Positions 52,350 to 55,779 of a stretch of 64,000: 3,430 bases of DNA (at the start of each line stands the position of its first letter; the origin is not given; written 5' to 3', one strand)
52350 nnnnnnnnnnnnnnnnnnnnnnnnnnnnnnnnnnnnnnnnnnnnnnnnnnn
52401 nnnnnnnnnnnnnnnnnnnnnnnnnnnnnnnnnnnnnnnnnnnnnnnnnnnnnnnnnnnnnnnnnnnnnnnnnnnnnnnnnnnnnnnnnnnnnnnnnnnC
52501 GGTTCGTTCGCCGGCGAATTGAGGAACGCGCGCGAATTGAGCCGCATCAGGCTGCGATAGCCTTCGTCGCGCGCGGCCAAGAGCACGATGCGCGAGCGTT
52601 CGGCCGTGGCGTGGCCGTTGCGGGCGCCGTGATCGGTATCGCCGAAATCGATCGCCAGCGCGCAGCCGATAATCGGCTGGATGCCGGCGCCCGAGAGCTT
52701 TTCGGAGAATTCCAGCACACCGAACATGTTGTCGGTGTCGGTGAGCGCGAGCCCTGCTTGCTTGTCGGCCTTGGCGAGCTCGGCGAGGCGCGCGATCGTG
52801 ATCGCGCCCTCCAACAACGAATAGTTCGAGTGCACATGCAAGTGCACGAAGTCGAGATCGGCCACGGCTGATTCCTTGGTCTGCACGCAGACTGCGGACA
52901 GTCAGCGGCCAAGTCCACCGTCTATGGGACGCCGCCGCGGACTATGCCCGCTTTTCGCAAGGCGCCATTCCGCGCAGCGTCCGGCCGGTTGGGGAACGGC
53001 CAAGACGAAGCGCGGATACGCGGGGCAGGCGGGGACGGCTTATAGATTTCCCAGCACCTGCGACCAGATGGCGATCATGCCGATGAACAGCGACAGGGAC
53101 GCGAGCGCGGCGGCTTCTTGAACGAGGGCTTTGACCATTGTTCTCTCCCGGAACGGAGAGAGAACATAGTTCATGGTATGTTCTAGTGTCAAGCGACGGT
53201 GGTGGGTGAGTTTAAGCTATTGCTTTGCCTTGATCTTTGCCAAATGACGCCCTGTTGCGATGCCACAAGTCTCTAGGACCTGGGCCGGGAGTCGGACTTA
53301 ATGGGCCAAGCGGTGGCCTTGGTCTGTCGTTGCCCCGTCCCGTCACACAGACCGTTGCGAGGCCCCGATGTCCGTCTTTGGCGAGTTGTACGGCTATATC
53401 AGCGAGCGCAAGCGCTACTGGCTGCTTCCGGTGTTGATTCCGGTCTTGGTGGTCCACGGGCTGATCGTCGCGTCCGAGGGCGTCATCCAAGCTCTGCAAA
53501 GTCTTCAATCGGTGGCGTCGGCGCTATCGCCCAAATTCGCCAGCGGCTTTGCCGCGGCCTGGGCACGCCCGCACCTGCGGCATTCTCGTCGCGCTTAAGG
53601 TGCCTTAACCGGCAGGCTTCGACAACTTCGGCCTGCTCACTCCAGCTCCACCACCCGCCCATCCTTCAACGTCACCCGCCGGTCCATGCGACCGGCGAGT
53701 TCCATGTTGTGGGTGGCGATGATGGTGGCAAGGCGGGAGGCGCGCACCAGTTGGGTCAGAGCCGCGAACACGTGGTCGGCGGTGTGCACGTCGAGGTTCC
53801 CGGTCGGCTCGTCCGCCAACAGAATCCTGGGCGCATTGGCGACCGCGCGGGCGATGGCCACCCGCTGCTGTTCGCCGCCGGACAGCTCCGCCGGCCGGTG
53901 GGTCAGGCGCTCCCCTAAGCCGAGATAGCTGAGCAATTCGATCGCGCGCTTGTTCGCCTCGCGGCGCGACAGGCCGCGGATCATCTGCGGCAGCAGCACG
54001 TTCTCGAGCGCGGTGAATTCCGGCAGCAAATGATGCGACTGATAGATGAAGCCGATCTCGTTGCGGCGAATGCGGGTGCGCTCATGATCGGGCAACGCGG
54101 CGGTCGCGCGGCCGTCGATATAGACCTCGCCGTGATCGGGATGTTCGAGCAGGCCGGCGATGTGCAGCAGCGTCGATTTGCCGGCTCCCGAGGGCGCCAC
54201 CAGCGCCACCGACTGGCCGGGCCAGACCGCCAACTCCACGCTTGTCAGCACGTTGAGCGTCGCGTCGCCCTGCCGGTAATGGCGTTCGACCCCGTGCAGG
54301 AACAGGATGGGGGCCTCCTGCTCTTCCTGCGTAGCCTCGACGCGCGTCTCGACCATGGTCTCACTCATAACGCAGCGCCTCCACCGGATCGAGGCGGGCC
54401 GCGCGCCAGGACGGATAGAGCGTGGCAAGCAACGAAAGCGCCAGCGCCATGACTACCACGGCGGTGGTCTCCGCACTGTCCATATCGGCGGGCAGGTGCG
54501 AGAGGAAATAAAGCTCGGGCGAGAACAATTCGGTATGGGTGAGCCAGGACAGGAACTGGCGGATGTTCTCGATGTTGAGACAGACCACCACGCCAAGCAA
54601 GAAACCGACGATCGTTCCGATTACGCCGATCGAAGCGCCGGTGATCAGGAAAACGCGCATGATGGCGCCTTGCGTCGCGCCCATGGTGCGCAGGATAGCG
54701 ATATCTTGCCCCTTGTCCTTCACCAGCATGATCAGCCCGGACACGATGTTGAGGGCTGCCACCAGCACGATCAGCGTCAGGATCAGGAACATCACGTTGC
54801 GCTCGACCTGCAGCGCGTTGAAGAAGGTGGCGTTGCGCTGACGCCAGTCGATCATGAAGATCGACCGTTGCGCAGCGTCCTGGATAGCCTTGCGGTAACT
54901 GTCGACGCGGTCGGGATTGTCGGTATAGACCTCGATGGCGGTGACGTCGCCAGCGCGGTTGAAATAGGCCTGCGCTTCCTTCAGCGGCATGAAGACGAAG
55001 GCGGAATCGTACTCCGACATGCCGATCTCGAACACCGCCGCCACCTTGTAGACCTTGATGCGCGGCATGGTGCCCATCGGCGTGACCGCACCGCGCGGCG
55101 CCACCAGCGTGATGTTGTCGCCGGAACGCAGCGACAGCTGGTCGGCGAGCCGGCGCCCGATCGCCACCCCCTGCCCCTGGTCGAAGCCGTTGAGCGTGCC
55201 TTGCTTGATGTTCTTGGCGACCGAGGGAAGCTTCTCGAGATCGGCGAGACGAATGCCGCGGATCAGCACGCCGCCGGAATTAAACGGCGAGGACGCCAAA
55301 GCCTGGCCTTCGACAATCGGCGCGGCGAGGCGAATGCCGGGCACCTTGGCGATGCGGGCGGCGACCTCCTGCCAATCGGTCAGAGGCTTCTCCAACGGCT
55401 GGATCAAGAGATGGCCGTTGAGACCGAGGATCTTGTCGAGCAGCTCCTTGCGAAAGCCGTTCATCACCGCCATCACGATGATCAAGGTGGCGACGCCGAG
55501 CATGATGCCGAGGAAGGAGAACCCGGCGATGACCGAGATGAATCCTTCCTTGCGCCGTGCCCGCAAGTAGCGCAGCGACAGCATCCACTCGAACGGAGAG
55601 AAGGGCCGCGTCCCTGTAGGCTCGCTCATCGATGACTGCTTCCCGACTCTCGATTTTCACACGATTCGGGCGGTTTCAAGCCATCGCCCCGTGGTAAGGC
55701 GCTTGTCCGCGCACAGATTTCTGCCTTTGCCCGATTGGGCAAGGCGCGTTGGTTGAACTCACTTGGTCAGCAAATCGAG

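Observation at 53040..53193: Unannotated 32-aa hydrophobic peptide gene behind a LexA-box promoter, directly upstream of dnaE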

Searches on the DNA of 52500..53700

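Call 6: search_rna_families(source=window, start=52500, end=53700, threshold=evalue, max_evalue=1)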
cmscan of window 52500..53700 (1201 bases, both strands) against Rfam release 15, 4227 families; matches with E-value up to 1: 1.
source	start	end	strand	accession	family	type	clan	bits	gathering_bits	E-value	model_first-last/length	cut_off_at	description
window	52500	52554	+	RF02336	GlsR1_miR6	Gene; snRNA; snoRNA; CD-box;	-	19.7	100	0.79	26-85/85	5'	Giardia snoRNA GlsR1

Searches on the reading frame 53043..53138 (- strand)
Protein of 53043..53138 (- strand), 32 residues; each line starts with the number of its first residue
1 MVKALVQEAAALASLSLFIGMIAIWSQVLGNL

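Call 10: search_protein_families(library=ncbifam, proteins=[window:53043-53138:-], max_evalue=10)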
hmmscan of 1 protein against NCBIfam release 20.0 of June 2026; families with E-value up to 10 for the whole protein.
seq(32 aa): 0 families

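Call 11: search_protein_families(library=pfam, proteins=[window:53043-53138:-], max_evalue=10)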
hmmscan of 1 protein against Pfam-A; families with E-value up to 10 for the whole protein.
seq(32 aa): 0 families

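Call 28: search_protein_families(library=ncbifam, alignment_id=A1, max_evalue=10)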
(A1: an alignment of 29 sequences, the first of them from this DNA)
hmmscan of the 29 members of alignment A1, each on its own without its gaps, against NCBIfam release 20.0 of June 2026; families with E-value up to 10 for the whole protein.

A. member 1, seq(32 aa): 0 families

B. families by the number of members that match (of 29 scanned): 3 families
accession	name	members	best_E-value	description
NF050115.1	membrane_Rv2732c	2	0.0071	Rv2732c family membrane protein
NF033228.1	div_inhib_SidA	2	0.046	cell division inhibitor SidA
NF050100.1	SepX_GlpR_3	1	0.39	divisome protein SepX/GlpR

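Call 41: search_protein_representatives(alignment_id=A4)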
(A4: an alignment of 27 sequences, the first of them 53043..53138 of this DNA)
Query: 27 sequences, 32 profile positions. Proteins with E-value up to 0.001 (for the whole library): 501; up to 1e-10: 9; up to 1e-30: 0. The best 150 are listed.
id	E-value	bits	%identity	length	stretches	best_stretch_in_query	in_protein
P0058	8.9e-12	60.5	-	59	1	1-31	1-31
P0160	1.9e-11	59.4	-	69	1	1-32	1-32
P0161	2.9e-11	58.8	-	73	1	1-32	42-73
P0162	3.4e-11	58.6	-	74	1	1-32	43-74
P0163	4.0e-11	58.4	-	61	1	1-31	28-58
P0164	4.5e-11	58.2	-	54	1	1-32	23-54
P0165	6.1e-11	57.8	-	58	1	1-32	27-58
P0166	6.2e-11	57.7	-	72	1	1-32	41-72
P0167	1.0e-10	57.1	-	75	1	1-32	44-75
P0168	1.1e-10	57.0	-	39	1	1-28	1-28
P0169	1.4e-10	56.6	-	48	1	1-32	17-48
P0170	1.6e-10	56.4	-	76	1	1-31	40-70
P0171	2.4e-10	55.9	-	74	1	1-32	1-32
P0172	2.5e-10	55.8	-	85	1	1-31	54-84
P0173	2.5e-10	55.8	-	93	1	1-32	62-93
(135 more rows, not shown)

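Call 52: search_protein_families(library=ncbifam, alignment_id=A5, max_evalue=10)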
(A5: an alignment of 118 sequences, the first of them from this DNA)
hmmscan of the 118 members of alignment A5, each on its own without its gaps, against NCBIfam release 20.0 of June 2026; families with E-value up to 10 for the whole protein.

A. member 1, seq(32 aa): 0 families

B. families by the number of members that match (of 118 scanned): 4 families
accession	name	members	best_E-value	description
NF050115.1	membrane_Rv2732c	16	0.0071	Rv2732c family membrane protein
NF033228.1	div_inhib_SidA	4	0.026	cell division inhibitor SidA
NF050100.1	SepX_GlpR_3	2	0.18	divisome protein SepX/GlpR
NF004533.0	PRK05883.1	1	0.1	acyl carrier protein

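Call 77: predict_structure(alignment_id=A4)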
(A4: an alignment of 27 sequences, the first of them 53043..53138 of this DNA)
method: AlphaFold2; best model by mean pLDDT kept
length: 32 residues; sequences in the alignment: 27
mean_pLDDT: 94.7   pTM: 0.49
mean pLDDT of the five models: 94.7, 94.7, 94.5, 91.6, 88.5
residues with pLDDT >= 90: 28; 70-90: 4; 50-70: 0; < 50: 0
segments of 3 or more residues with pLDDT < 50: none
pLDDT, mean of each block of 10 residues (from residue 1): 94 98 95 81
secondary structure, 60 per line:
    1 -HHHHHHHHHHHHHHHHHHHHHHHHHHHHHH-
elements in order: H2-31

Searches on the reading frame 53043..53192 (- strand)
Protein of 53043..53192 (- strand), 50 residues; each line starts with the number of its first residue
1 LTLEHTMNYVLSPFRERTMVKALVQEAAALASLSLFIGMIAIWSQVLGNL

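Call 27: find_homologous_proteins(query=A2, max_evalue=1)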
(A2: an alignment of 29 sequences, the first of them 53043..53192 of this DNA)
Query A2 (29 sequences) (50 aa, profile of the alignment): 4319 proteins with E <= 1 among 5047 candidates; the best 120 are listed.
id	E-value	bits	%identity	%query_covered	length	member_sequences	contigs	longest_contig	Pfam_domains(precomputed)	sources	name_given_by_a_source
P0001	6.0e-14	69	91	64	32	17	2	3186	-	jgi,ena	jgi:hypothetical protein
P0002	1.0e-13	68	84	64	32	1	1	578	-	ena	-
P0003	1.1e-13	68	88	64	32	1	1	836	-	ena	-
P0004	1.5e-13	68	81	64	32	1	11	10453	-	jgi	jgi:hypothetical protein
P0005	1.5e-13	68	91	64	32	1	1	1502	-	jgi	jgi:hypothetical protein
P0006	1.5e-13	68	84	64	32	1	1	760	-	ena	-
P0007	1.7e-13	67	81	64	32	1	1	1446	-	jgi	jgi:hypothetical protein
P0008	1.9e-13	67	88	64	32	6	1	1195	-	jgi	jgi:hypothetical protein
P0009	2.2e-13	67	81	64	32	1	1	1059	-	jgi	jgi:hypothetical protein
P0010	2.2e-13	67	69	88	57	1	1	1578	-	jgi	jgi:hypothetical protein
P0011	2.3e-13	67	94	64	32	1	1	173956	-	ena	-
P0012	2.3e-13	67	80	70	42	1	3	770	-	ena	-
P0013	2.4e-13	67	75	76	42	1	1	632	-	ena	-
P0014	2.5e-13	67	80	88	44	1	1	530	-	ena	-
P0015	2.6e-13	67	88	64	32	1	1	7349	-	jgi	jgi:hypothetical protein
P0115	1.5e-12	65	63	64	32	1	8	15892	-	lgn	-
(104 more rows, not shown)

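Call 83: find_encoding_contigs(protein=P0115, flank=1500, max_places=3)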
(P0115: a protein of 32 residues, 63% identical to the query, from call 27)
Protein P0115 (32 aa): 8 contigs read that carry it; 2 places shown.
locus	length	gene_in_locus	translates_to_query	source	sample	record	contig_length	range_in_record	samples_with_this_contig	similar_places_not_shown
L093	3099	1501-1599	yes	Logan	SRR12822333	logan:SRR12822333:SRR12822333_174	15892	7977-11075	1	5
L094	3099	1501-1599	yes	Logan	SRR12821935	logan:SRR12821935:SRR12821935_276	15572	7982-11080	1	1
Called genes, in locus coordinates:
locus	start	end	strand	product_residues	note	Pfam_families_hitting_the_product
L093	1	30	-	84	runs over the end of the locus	PF12071:DUF3551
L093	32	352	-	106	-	PF12071:DUF3551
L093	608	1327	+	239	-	PF13505:OMP_b-brl, PF03797:Autotransporter (weak)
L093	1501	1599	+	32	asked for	-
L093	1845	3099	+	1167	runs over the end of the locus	PF02811:PHP, PF07733:DNA_pol3_alpha, PF17657:DNA_pol3_finger, PF14579:HHH_6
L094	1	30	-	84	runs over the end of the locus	PF12071:DUF3551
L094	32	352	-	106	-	PF12071:DUF3551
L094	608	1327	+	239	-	PF13505:OMP_b-brl, PF03797:Autotransporter (weak)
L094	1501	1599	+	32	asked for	-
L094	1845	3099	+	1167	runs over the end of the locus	PF02811:PHP, PF07733:DNA_pol3_alpha, PF17657:DNA_pol3_finger, PF14579:HHH_6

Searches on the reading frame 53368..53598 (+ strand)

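Call 76: search_protein_families(library=pfam, proteins=[window:53368-53598:+], max_evalue=0.001)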
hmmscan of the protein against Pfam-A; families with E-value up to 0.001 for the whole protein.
window:53368-53598:+ (76 aa): 1 family
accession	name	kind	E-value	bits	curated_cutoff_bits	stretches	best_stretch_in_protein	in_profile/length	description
PF19451.5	DUF5989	-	1.2e-09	38.5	27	1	1-39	1-39/49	Family of unknown function (DUF5989)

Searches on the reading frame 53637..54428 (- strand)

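Call 76: search_protein_families(library=pfam, proteins=[window:53637-54428:-], max_evalue=0.001)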
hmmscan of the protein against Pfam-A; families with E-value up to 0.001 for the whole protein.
window:53637-54428:- (263 aa): 1 family
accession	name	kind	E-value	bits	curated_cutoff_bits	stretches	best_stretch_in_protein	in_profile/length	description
PF00005.33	ABC_tran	-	2.9e-32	112.6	25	1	62-209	2-136/137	ABC transporter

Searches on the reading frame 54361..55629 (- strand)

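Call 76: search_protein_families(library=pfam, proteins=[window:54361-55629:-], max_evalue=0.001)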
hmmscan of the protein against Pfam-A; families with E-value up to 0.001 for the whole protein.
window:54361-55629:- (422 aa): 2 families
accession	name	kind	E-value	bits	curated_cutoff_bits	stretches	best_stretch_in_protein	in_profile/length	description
PF12704.14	MacB_PCD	-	4.1e-17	63.6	27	1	38-251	4-206/207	MacB-like periplasmic core domain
PF02687.27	FtsX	-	5.9e-13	49.4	25.5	1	282-415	2-120/120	FtsX-like permease C-terminal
